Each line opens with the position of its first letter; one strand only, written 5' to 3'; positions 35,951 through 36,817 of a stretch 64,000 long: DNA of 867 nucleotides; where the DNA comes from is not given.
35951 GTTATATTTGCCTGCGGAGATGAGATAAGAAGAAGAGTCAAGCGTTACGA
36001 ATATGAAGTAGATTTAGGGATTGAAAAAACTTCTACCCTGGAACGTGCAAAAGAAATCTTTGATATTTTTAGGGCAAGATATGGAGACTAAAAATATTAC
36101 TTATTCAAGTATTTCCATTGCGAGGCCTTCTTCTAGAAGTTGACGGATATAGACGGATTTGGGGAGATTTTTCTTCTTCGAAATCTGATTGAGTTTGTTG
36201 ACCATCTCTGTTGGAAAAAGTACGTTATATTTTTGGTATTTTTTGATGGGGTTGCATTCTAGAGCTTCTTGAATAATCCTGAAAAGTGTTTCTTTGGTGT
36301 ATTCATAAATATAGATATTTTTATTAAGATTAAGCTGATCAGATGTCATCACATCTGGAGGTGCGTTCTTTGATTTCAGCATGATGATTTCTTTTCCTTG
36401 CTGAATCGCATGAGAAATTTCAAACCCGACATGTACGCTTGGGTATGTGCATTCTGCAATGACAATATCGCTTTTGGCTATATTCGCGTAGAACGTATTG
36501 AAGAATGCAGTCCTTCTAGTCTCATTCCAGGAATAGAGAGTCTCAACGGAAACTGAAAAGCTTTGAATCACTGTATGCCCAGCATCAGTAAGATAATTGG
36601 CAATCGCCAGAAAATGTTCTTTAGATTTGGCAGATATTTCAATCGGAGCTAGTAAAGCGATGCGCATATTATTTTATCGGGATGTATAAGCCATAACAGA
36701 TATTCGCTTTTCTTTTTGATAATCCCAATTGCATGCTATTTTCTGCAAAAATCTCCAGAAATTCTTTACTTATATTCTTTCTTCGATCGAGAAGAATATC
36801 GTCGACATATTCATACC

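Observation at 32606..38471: AT-rich deoxynucleotide-metabolism island with DRT(Rcl)-like::RHH fusion, small paralog pair and ATPase::wHTH regulator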

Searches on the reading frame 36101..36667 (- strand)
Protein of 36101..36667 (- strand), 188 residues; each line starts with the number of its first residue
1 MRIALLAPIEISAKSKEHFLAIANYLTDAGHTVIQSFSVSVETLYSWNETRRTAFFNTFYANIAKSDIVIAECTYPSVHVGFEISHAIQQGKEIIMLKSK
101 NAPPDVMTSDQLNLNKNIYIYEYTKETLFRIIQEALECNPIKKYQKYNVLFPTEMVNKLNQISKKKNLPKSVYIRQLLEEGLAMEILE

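Call 3: search_protein_families(library=pfam, proteins=[window:36101-36667:-], max_evalue=0.1)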
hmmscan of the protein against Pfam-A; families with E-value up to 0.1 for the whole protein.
window:36101-36667:- (188 aa): 5 families
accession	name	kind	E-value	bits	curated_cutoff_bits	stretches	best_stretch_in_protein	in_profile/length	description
PF05014.21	Nuc_deoxyrib_tr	-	0.00035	21.1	28.8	1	11-106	9-105/117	Nucleoside 2-deoxyribosyltransferase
PF12651.13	RHH_3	-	0.0011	19.3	21.6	1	146-179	4-37/44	Ribbon-helix-helix domain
PF19573.5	DUF6089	-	0.025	14.4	23.2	1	18-68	25-77/226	Domain of unknown function (DUF6089)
PF08937.16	ThsB_TIR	-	0.033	15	21.2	0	68-100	64-96/100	Thoeris protein ThsB, TIR-like domain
PF14343.11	PrcB_C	-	0.081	13.6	24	0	37-80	15-53/56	PrcB C-terminal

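Call 4: search_protein_families(library=ncbifam, proteins=[window:36101-36667:-], max_evalue=0.1)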
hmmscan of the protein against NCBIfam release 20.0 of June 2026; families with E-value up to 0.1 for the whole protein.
window:36101-36667:- (188 aa): 3 families
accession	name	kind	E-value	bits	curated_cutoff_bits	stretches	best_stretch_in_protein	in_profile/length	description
NF048017.1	antitoxin_RelB_like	equivalog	0.0025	18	50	1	152-182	3-33/70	type II toxin-antitoxin system RelB family antitoxin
TIGR03117.2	cas_csf4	equivalog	0.045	11.9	400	1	109-187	19-102/800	type IV CRISPR-associated DEAD/DEAH-box helicase Csf4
NF047399.1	BrnA_antitoxin_add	equivalog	0.085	13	60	0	142-181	30-69/70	type II toxin-antitoxin system BrnA family antitoxin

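Call 5: search_protein_families(library=padloc, proteins=[window:36101-36667:-], max_evalue=0.1)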
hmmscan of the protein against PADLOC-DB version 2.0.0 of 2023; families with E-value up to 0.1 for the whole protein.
window:36101-36667:- (188 aa): 0 families

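Call 6: search_protein_families(library=phrogs, proteins=[window:36101-36667:-], max_evalue=0.01)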
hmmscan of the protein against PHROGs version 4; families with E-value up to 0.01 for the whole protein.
window:36101-36667:- (188 aa): 1 family
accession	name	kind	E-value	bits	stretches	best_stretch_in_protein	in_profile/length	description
phrog_7325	-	transcription regulation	0.0047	18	1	151-183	63-95/151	CopG-like transcriptional repressor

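Call 21: find_homologous_proteins(query=window:36101-36667:-, max_evalue=0.001)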
Query window:36101-36667:- (188 aa): 18 proteins with E <= 0.001 among 78 candidates.
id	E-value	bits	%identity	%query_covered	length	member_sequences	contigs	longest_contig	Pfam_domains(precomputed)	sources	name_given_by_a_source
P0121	2.2e-117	407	100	100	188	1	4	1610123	-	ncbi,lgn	-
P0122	2.9e-84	299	74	98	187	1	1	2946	-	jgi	jgi:2'-deoxynucleoside 5'-phosphate N-hydrolase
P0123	2.2e-82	293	70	100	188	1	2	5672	-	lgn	-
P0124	8.3e-82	291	70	100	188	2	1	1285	PF05014.22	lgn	-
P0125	2.2e-78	280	70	100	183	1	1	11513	-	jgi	jgi:hypothetical protein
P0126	2.4e-78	279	69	100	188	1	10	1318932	-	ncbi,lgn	-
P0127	3.3e-75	269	65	100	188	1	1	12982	-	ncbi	-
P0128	6.8e-75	268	66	100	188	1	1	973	-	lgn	-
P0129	7.9e-74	265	64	100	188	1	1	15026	-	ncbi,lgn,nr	ncbi:MAG: hypothetical protein H0W89_06775 [Candidatus Levybacteria bacterium]|nr:hypothetical prote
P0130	1.8e-73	264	64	98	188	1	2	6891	-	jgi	jgi:hypothetical protein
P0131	7.3e-60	219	55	98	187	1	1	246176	-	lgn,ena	-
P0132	2.5e-55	205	54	98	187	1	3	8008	-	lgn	-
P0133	2.9e-54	201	51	98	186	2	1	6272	-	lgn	-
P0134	1.1e-50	189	49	98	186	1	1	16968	-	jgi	jgi:hypothetical protein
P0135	2.5e-45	172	51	86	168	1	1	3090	-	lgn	-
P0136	1.7e-44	169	49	95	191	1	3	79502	-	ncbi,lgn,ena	ncbi:MAG: hypothetical protein AAB553_00495 [Patescibacteria group bacterium]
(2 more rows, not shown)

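Call 22: find_encoding_contigs(protein=P0126, flank=10000, max_places=2)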
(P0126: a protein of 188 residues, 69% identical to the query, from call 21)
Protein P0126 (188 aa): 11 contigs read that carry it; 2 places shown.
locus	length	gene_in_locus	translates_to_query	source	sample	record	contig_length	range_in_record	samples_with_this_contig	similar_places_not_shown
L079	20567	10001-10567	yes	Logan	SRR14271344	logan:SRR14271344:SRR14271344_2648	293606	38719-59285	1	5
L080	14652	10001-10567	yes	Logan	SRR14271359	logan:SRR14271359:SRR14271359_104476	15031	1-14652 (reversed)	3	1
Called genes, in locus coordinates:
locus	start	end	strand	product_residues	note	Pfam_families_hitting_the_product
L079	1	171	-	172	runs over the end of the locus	-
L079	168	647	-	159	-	PF07963:N_methyl (weak)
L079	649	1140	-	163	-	PF07963:N_methyl (weak)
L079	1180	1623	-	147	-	PF07963:N_methyl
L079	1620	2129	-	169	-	PF07963:N_methyl, PF08334:T2SSG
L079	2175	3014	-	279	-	PF06750:A24_N_bact, PF01478:Peptidase_A24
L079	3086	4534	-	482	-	PF13185:GAF_2, PF13492:GAF_3 (weak), PF00512:HisKA, PF02518:HATPase_c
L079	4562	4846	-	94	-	-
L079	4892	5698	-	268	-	-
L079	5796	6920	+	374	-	PF00278:Orn_DAP_Arg_deC, PF02784:Orn_Arg_deC_N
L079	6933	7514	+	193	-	PF00856:SET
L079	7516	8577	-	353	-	-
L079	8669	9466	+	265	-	PF01381:HTH_3, PF13560:HTH_31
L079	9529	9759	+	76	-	-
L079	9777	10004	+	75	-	-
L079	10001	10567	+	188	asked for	-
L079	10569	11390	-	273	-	PF13185:GAF_2 (weak), PF01590:GAF (weak)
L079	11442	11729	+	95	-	-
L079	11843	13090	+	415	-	PF00535:Glycos_transf_2 (faint), PF13632:Glyco_trans_2_3 (weak)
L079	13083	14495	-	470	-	PF00232:Glyco_hydro_1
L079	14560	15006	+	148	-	PF00072:Response_reg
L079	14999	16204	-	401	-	PF28597:T2SSF_N, PF00482:T2SSF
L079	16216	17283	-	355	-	PF00437:T2SSE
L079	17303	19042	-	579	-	PF05157:MshEN, PF00437:T2SSE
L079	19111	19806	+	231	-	PF13177:DNA_pol3_delta2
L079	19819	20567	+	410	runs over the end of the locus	PF07690:MFS_1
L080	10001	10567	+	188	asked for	-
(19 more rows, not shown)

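Call 23: find_encoding_contigs(protein=P0131, flank=10000, max_places=2)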
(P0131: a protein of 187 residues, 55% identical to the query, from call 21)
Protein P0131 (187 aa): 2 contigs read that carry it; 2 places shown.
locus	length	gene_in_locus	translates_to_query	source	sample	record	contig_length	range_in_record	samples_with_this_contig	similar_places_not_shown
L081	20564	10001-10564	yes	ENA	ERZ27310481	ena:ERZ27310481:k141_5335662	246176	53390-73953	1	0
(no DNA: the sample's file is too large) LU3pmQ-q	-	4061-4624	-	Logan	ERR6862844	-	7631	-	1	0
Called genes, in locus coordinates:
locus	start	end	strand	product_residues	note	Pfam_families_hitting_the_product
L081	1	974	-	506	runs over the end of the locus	PF01921:tRNA-synt_1f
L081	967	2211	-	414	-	-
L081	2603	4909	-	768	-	PF00931:NB-ARC, PF13401:AAA_22 (weak)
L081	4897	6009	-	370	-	PF00497:SBP_bac_3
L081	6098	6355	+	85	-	-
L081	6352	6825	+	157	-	-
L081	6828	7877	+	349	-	PF02668:TauD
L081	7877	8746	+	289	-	PF00561:Abhydrolase_1 (weak), PF12146:Hydrolase_4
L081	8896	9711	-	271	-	PF13560:HTH_31, PF01381:HTH_3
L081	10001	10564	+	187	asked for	-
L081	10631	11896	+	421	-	-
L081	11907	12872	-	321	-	PF08443:RimK, PF07478:Dala_Dala_lig_C (weak)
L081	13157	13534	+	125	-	PF00072:Response_reg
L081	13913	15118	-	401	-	PF28597:T2SSF_N, PF00482:T2SSF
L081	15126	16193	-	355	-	PF00437:T2SSE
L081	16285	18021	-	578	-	PF05157:MshEN, PF00437:T2SSE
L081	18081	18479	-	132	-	PF01850:PIN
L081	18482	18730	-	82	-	-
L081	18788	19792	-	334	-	PF06379:RhaT (weak), PF07168:Ureide_permease (weak), PF06800:Sugar_transport, PF07168:Ureide_permease (weak), PF07857:TMEM144 (weak)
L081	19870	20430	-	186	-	PF01725:Ham1p_like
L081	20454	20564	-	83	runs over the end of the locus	PF03083:MtN3_slv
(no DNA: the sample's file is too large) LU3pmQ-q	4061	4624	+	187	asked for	-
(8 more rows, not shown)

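Call 24: find_encoding_contigs(protein=P0136, flank=10000, max_places=2)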
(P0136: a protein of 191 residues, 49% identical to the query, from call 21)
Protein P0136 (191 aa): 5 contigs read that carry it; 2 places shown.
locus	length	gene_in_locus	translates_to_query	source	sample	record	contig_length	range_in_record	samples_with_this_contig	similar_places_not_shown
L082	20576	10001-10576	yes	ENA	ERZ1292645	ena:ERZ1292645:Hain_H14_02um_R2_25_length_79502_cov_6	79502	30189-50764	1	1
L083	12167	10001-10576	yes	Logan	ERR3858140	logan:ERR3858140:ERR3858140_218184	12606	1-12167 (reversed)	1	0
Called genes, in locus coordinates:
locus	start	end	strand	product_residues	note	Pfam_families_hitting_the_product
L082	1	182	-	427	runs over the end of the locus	PF01408:GFO_IDH_MocA, PF03447:NAD_binding_3, PF21135:DRL_cat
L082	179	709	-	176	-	PF00908:dTDP_sugar_isom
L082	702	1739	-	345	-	PF01073:3Beta_HSD, PF01370:Epimerase, PF04321:RmlD_sub_bind, PF13460:NAD_binding_10 (weak), PF16363:GDP_Man_Dehyd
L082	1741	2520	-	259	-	PF00483:NTP_transferase, PF12804:NTP_transf_3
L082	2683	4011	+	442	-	PF25919:BSH_CusB (faint), PF00364:Biotin_lipoyl (faint), PF25954:Beta-barrel_RND_2 (weak), PF25990:Beta-barrel_YknX, PF25967:RND-MFP_C, PF25975:CzcB_C, PF25989:YknX_C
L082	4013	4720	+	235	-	PF00005:ABC_tran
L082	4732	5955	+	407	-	PF12704:MacB_PCD, PF02687:FtsX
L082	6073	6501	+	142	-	-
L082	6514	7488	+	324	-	PF01933:CofD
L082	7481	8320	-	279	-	PF02498:Bro-N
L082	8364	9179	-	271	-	PF01978:TrmB, PF08279:HTH_11 (faint)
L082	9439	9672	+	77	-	-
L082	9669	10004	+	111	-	-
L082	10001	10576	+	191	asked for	-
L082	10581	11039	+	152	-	-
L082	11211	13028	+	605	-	PF02878:PGM_PMM_I, PF02879:PGM_PMM_II, PF02880:PGM_PMM_III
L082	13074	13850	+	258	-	PF05013:FGase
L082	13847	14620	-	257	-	PF01978:TrmB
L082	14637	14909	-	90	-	PF15738:YafQ_toxin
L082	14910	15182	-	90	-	-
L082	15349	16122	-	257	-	PF01978:TrmB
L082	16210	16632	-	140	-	PF13673:Acetyltransf_10, PF00583:Acetyltransf_1, PF13508:Acetyltransf_7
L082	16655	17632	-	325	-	-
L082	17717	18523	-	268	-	PF01978:TrmB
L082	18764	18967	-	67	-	-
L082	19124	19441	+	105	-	-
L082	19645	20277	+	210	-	-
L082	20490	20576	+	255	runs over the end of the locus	PF00535:Glycos_transf_2, PF10111:Glyco_tranf_2_2, PF13641:Glyco_tranf_2_3 (weak)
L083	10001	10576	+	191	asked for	-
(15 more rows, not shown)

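Call 40: search_solved_structures(query=A2, max_evalue=1, show_alignments=4)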
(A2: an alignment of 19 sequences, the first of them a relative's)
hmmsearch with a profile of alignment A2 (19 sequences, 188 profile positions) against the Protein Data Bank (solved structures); distinct sequences matched with E-value up to 1: 16.
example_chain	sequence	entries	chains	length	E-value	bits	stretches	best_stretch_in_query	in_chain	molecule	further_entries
4fyh_A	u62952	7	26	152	1.3e-06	31.3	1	4-102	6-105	Deoxyribonucleoside 5'-monophosphate N-glycosidase | 2'-deoxynucleoside 5'-phosphate N-hydrolase 1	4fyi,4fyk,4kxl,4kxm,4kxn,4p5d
2klh_A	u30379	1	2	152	1.6e-06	31.1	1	4-102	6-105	c-Myc-responsive protein Rcl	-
2khz_A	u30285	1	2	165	2.8e-06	30.3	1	4-102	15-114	c-Myc-responsive protein Rcl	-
4p5e_A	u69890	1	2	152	1.5e-05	27.9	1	5-134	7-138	2'-deoxynucleoside 5'-phosphate N-hydrolase 1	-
8rps_C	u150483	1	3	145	1.6e-05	27.8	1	5-100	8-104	2'-deoxynucleoside 5'-phosphate N-hydrolase 1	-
8qhr_A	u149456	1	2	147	1.7e-05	27.7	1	5-100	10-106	2'-deoxynucleoside 5'-phosphate N-hydrolase 1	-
8rpt_B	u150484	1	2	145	1.8e-05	27.6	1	5-100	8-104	2'-deoxynucleoside 5'-phosphate N-hydrolase 1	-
9i3q_A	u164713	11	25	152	2.1e-05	27.4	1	5-103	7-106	5-hydroxymethyl-dUMP N-hydrolase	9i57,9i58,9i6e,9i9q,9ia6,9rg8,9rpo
9da1_A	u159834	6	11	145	2.6e-05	27.1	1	5-100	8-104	5-hydroxymethyl-dUMP N-hydrolase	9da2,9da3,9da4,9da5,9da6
8os9_A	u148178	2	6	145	2.6e-05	27.1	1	5-100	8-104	2'-deoxynucleoside 5'-phosphate N-hydrolase 1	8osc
8rqd_C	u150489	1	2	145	2.6e-05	27.1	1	5-100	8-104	2'-deoxynucleoside 5'-phosphate N-hydrolase 1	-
8qhq_A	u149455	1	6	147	9.3e-05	25.3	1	5-100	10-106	2'-deoxynucleoside 5'-phosphate N-hydrolase 1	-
4jen_A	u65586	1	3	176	0.01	18.6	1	12-128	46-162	CMP N-GLYCOSIDASE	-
9n3a_A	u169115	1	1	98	0.49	13.1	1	140-180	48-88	CRISPR-associated DinG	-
1san_A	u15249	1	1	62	0.6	12.9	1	20-57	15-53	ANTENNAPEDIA PROTEIN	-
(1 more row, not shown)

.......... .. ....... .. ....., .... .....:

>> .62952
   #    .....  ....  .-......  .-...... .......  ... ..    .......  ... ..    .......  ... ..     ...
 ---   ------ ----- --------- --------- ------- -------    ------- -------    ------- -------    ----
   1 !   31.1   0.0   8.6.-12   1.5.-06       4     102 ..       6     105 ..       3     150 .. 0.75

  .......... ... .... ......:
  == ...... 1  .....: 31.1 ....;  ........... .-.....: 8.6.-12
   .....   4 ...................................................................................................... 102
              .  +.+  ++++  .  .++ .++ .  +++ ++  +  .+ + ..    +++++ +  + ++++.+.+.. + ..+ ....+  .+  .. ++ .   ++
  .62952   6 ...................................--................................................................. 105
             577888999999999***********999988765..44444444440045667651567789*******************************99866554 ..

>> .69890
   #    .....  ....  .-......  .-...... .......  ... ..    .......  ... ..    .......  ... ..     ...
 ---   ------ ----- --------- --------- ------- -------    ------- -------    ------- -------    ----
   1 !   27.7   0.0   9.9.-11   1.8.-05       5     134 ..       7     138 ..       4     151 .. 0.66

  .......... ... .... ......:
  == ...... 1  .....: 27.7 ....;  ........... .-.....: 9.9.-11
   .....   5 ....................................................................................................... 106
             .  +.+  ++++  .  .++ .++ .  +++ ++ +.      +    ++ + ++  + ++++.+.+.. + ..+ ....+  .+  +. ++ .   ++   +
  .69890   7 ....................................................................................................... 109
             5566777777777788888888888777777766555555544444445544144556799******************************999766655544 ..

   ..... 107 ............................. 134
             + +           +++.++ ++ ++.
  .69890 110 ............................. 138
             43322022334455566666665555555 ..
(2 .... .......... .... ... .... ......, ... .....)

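Call 51: predict_structure(alignment_id=A4)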
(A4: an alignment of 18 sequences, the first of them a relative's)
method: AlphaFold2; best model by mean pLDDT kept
length: 188 residues; sequences in the alignment: 18
mean_pLDDT: 79.0   pTM: 0.64
mean pLDDT of the five models: 79.0, 78.3, 76.0, 74.8, 73.6
residues with pLDDT >= 90: 38; 70-90: 114; 50-70: 23; < 50: 13
segments of 3 or more residues with pLDDT < 50: 108-110, 141-148
pLDDT, mean of each block of 10 residues (from residue 1): 89 81 94 83 85 88 91 83 85 88 57 67 90 79 45 73 81 76 62
secondary structure, 60 per line:
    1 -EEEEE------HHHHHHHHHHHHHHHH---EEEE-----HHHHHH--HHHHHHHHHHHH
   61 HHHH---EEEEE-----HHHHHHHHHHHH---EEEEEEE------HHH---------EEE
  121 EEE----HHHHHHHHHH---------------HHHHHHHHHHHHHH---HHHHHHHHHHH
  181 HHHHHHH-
elements in order: E2-6 H13-28 E32-35 H41-46 H49-64 E68-72 H78-89 E93-99 E118-123 H128-137 H153-166 H170-187

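Call 80: search_protein_families(library=pfam, proteins=[L081:10631-11896:+], max_evalue=0.01)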
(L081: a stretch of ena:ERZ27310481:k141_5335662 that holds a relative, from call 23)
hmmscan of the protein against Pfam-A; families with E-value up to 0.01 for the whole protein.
L081:10631-11896:+ (421 aa): 0 families

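Call 83: find_related_loci(query=A4, collection=viral_contigs, flank=6000)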
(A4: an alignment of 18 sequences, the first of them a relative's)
Query A4 (188 aa) in viral_contigs; peptide patterns used: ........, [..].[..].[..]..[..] (x = any residue, [..] = any of these).
69 stretches matched a pattern, but none encodes a relative of the query by tblastn (E <= 1e-3).

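Call 85: find_related_loci(query=A4, collection=metagenome_contigs, flank=6000)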
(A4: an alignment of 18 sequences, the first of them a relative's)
Query A4 (188 aa) in metagenome_contigs; peptide patterns used: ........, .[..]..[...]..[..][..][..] (x = any residue, [..] = any of these).
330 stretches matched a pattern; 2 encode a relative of the query (tblastn E <= 1e-3); 2 distinct loci.
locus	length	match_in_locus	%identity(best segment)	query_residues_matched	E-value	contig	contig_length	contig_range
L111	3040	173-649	48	1-185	1e-47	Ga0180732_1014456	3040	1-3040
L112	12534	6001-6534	49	1-178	1e-51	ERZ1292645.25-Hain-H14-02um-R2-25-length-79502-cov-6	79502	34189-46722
